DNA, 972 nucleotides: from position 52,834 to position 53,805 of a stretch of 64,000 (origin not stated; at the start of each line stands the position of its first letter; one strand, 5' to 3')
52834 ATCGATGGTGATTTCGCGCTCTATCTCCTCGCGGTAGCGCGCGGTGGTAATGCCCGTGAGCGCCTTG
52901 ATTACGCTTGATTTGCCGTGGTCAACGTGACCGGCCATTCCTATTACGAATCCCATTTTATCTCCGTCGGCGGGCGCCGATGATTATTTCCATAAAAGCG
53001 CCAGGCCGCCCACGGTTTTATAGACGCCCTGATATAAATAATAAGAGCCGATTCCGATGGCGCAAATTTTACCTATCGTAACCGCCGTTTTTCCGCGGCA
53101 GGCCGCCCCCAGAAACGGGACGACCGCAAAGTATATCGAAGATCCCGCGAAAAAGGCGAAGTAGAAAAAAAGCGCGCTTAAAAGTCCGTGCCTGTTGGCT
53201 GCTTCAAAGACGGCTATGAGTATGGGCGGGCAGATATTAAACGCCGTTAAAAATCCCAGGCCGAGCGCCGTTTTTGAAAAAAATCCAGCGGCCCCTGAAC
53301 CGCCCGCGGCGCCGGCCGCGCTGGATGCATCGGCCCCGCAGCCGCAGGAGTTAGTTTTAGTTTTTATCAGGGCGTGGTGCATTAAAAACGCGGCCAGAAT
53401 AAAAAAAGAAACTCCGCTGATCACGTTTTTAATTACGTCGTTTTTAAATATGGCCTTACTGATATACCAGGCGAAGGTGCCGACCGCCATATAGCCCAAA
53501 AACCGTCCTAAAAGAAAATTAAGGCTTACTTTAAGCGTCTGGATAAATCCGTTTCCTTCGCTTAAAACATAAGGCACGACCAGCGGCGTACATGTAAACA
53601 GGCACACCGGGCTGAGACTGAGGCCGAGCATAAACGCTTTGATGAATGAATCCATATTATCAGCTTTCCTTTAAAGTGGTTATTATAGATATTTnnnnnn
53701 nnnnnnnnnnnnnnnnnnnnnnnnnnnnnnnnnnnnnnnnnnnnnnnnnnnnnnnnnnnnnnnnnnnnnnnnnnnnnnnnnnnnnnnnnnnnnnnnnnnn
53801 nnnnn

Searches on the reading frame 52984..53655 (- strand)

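Call 3: search_protein_families(library=pfam, proteins=[window:52984-53655:-], max_evalue=0.1)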
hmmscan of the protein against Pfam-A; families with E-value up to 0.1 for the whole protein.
window:52984-53655:- (223 aa): 1 family
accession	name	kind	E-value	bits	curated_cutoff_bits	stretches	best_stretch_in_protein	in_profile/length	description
PF13386.12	DsbD_2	-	1.1e-14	55.3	24.9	1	7-200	2-191/199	Cytochrome C biogenesis protein transmembrane region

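Call 4: search_protein_families(library=ncbifam, proteins=[window:52984-53655:-], max_evalue=0.1)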
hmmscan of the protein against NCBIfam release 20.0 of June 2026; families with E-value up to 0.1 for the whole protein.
window:52984-53655:- (223 aa): 1 family
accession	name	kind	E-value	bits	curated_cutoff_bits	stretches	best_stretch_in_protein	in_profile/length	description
NF040685.1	conju_mem_TcpD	equivalog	0.067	13.4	100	1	41-98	18-75/114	conjugal transfer membrane protein TcpD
